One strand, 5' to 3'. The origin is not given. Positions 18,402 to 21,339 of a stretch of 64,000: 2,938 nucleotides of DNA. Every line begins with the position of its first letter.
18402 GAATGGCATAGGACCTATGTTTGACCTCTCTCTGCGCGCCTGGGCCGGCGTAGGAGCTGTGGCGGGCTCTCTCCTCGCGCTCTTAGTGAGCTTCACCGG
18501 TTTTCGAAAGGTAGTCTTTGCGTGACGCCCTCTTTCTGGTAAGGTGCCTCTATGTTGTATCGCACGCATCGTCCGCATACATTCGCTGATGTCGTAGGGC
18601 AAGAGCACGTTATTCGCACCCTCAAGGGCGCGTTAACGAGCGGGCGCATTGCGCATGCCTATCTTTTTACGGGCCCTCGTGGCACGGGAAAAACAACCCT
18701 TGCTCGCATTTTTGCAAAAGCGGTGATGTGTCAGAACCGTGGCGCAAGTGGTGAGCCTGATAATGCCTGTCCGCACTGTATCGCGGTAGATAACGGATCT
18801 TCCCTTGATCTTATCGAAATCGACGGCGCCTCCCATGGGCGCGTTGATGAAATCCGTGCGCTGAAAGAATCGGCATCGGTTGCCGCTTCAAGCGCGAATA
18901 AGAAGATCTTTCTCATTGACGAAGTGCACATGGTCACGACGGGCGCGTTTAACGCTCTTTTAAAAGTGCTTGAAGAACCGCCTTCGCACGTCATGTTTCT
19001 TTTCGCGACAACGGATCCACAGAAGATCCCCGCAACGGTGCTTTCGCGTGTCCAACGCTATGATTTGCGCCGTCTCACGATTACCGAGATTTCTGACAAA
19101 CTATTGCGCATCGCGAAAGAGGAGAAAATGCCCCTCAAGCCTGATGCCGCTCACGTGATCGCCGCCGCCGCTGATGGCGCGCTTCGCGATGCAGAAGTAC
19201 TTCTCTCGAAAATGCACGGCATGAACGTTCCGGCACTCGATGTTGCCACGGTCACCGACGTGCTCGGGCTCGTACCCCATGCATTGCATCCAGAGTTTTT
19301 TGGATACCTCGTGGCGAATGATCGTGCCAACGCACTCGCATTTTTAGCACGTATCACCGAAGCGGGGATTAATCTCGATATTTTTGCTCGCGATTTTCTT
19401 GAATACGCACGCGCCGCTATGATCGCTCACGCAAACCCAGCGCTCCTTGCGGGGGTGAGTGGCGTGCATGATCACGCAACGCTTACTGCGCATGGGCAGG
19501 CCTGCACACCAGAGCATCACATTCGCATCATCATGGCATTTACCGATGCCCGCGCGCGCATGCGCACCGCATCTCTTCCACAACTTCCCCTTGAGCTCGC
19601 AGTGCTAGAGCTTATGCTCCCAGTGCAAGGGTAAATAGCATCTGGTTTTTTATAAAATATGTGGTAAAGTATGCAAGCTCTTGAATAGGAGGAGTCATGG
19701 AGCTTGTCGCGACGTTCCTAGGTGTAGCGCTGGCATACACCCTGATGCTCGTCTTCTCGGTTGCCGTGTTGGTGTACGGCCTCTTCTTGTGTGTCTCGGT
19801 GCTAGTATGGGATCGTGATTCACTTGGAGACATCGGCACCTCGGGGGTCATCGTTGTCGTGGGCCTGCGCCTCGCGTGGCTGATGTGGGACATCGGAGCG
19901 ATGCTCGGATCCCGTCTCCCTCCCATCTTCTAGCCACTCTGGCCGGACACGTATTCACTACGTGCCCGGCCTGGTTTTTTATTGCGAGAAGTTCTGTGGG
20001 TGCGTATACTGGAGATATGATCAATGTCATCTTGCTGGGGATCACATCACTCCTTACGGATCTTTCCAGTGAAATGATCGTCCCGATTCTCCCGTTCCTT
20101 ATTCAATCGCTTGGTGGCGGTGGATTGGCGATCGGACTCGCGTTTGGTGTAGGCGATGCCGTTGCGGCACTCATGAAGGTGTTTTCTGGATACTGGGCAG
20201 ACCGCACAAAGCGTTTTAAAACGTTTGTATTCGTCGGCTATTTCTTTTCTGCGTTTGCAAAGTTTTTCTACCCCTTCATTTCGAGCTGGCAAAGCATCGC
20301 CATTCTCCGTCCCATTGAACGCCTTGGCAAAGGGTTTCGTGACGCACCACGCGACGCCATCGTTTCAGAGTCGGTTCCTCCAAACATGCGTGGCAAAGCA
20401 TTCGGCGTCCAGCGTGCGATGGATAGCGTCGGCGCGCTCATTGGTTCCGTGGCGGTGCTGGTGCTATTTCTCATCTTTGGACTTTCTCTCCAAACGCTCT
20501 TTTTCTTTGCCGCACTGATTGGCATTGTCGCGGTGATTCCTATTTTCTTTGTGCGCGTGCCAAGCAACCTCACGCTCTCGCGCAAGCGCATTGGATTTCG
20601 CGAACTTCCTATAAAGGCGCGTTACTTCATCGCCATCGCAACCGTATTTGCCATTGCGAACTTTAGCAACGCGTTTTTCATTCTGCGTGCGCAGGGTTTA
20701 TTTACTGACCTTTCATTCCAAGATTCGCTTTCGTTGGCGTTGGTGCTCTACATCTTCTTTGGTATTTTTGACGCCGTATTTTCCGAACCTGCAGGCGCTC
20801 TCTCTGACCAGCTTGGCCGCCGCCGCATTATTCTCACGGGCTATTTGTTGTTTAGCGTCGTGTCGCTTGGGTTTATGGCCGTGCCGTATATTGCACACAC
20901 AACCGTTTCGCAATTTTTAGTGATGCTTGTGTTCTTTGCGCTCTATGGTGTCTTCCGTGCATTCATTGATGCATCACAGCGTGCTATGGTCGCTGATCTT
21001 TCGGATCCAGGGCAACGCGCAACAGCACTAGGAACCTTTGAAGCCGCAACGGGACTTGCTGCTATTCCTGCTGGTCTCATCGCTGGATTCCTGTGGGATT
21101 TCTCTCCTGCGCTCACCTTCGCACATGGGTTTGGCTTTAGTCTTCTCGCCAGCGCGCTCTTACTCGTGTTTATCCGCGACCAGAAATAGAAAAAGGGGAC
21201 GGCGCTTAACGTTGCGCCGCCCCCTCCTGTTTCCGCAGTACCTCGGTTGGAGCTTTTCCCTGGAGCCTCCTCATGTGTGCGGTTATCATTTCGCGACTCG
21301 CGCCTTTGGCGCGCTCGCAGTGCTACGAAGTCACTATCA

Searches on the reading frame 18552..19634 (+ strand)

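Call 3: search_protein_families(library=pfam, proteins=[window:18552-19634:+], max_evalue=0.01)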
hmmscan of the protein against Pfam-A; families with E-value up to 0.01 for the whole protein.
window:18552-19634:+ (360 aa): 16 families
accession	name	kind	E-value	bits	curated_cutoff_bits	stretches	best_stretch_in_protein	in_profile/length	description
PF13177.12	DNA_pol3_delta2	-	1.7e-40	139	27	1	16-175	1-160/161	DNA polymerase III, delta subunit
PF00004.35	AAA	-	7.4e-15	56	21.2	1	38-169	2-125/131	ATPase family associated with various cellular activities (AAA)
PF12169.13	DNA_pol3_gamma3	-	8.3e-09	35.8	24.4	1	230-355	2-128/143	DNA polymerase III subunits gamma and tau domain III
PF05496.18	RuvB_N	-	7.4e-08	32.7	27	1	7-67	2-66/159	Holliday junction DNA helicase RuvB P-loop domain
PF07728.20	AAA_5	-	9.7e-08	32.5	22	0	103-148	54-98/139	AAA domain (dynein-related subfamily)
PF22608.2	DNAX_ATPase_lid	-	2.5e-06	27.6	27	1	179-214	1-36/49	DNA polymerase III clamp loader subunit, ATPase lid domain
PF13604.12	AAA_30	-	1.1e-05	25.6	27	1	26-149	12-121/191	AAA domain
PF13173.12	AAA_14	-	1.2e-05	25.7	27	1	36-149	4-93/129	AAA domain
PF13401.12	AAA_22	-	1.6e-05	25.6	27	1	37-147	8-116/130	AAA domain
PF13191.12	AAA_16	-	7.8e-05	23.7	32.6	1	14-61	2-51/167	AAA ATPase domain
PF01078.27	Mg_chelatase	-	0.00016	21.5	20.3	1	11-55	2-43/207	Magnesium chelatase, subunit ChlI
PF13245.12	AAA_19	-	0.00049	20.7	25.1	1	35-149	12-122/134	AAA domain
PF06068.19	TIP49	-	0.0012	18.5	23.8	0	119-150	277-308/347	TIP49 P-loop domain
PF07724.20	AAA_2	-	0.0019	18.7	27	1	37-142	6-101/166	AAA domain (Cdc48 subfamily)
PF12775.13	AAA_7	-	0.0037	17.3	25.8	0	34-56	33-55/181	P-loop containing dynein motor region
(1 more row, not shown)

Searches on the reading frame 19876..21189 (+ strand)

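Call 3: search_protein_families(library=pfam, proteins=[window:19876-21189:+], max_evalue=0.01)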
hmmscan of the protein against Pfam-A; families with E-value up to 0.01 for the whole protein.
window:19876-21189:+ (437 aa): 2 families
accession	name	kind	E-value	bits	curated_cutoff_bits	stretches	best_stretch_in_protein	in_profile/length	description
PF07690.21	MFS_1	-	5.7e-38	131.1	33.4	2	55-263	2-220/347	Major Facilitator Superfamily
PF05977.19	MFS_3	-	0.0018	17.2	27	1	258-392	19-150/524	Transmembrane secretion effector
